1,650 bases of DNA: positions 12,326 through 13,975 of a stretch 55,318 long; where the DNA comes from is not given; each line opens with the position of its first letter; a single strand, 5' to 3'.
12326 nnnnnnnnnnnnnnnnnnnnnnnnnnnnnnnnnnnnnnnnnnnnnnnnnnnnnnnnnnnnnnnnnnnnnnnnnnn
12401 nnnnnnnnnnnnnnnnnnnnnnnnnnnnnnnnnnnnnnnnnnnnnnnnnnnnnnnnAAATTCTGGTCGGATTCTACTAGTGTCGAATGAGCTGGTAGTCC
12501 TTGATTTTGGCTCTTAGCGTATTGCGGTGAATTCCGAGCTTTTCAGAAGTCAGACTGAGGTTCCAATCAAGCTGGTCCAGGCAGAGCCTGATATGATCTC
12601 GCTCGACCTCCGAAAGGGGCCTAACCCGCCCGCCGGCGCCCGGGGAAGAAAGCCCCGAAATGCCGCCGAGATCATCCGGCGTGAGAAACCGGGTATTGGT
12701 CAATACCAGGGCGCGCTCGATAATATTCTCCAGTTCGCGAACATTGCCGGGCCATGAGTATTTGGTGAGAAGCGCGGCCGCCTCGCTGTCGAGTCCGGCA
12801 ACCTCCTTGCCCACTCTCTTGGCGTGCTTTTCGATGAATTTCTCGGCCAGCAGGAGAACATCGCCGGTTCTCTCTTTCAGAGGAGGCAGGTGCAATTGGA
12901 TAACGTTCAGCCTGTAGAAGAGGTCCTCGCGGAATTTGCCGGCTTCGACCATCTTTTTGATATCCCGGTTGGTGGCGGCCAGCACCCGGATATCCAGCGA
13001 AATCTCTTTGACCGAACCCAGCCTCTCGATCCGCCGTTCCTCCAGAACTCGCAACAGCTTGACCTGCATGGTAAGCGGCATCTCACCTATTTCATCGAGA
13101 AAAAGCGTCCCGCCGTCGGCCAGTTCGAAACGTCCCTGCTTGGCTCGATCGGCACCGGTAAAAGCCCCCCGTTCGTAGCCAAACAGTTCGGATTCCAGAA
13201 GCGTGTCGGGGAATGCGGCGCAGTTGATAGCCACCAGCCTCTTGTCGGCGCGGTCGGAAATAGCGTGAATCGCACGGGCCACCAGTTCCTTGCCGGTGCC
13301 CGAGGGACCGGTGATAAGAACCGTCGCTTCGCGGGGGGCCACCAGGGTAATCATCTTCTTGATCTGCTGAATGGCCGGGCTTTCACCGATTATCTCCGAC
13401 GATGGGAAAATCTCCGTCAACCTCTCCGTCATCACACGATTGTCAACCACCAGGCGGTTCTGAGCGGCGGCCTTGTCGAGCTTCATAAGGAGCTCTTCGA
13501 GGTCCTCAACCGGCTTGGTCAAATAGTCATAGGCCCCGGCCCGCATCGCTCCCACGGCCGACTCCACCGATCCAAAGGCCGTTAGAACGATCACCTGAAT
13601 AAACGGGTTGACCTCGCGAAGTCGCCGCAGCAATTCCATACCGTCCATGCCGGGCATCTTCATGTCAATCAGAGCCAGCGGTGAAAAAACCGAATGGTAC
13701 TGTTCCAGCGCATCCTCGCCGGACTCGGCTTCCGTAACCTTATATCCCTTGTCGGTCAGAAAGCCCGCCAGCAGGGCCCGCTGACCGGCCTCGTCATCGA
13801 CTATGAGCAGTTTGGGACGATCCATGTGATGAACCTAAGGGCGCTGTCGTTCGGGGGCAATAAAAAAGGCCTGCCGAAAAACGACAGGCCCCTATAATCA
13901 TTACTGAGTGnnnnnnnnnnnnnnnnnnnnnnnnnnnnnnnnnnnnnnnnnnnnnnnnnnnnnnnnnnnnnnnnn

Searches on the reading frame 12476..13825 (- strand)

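Call 8: search_protein_families(library=pfam, proteins=[window:12476-13825:-], max_evalue=0.0001)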
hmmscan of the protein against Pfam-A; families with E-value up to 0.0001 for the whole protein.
window:12476-13825:- (449 aa): 7 families
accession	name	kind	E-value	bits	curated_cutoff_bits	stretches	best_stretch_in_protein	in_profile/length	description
PF00158.32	Sigma54_activat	-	8.1e-74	247.3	20.2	1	145-312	1-168/168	Sigma-54 interaction domain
PF00072.30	Response_reg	-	6.9e-28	97.5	30.2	1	7-114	2-108/111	Response regulator receiver domain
PF25601.1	AAA_lid_14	-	3.6e-23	81.6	27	1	317-386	1-70/87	AAA+ ATPase lid domain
PF14532.12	Sigma54_activ_2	-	3.1e-22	79.7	25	1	146-316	1-138/138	Sigma-54 interaction domain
PF02954.25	HTH_8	-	1.1e-09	38.3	22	1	404-444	2-42/42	Bacterial regulatory protein, Fis family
PF07728.20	AAA_5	-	1.1e-08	35.6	22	1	169-287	2-123/139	AAA domain (dynein-related subfamily)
PF01078.27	Mg_chelatase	-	1.2e-06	28.6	20.3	0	224-285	93-156/207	Magnesium chelatase, subunit ChlI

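Call 10: search_protein_families(library=ncbifam, proteins=[window:12476-13825:-], max_evalue=0.00001)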
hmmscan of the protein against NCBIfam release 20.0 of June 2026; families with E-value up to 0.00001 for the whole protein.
window:12476-13825:- (449 aa): 108 families (the best 25 are shown)
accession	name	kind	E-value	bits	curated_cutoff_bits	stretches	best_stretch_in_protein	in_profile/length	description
NF008469.0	PRK11361.1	equivalog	5e-135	450.8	714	1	5-445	6-455/461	acetoacetate metabolism transcriptional regulator AtoC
NF007689.0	PRK10365.1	equivalog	6.3e-129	430.6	760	1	5-441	7-439/441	sigma-54-dependent response regulator transcription factor ZraR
TIGR02915.1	PEP_resp_reg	equivalog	7.4e-127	423.9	502.6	1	6-446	1-444/445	PEP-CTERM-box response regulator transcription factor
TIGR01818.1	ntrC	equivalog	3.9e-126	421.6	558.6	1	7-387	2-378/463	nitrogen regulation protein NR(I)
NF011695.0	PRK15115.1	equivalog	6.9e-111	371.1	763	1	5-379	8-371/445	two-component system response regulator GlrR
NF041946.1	LuxO_transreg_Vib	equivalog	1.2e-108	363.9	800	1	9-382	2-372/463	quorum-sensing sigma-54 dependent transcriptional regulator LuxO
NF008176.1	PRK10923.1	equivalog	4.8e-108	361.7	620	1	1-386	1-381/469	nitrogen regulation protein NR(I)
NF051870.1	NAssimRespRegNtrX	equivalog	4.6e-107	358.7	600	1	6-443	4-449/452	nitrogen assimilation response regulator NtrX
NF041552.1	TF_PrdR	equivalog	9e-105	351.1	795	1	106-445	234-577/577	sigma-54 dependent transcriptional regulator PrdR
NF003451.0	PRK05022.1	equivalog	2.4e-102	343.3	476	1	133-377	180-424/512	nitric oxide reductase transcriptional regulator NorR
TIGR01817.1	nifA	equivalog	8e-102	341.7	528.85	1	131-386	184-438/534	nif-specific transcriptional activator NifA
NF050807.1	TransRegFlbDCaul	equivalog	1.4e-98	330.7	750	1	5-384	2-359/454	sigma-54-dependent transcriptional regulator FlbD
NF049963.1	RespRegFlgRCampy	domain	2.9e-98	329.5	750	1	7-446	4-429/429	fla regulon two-component system response regulator FlgR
NF011958.0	PRK15429.1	equivalog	2e-96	324.2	830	1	122-381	357-617/692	formate hydrogenlyase transcriptional activator FlhA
NF038308.1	RNA_repair_RtcR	equivalog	5.9e-96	322.4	650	1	91-383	127-429/530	RNA repair transcriptional activator RtcR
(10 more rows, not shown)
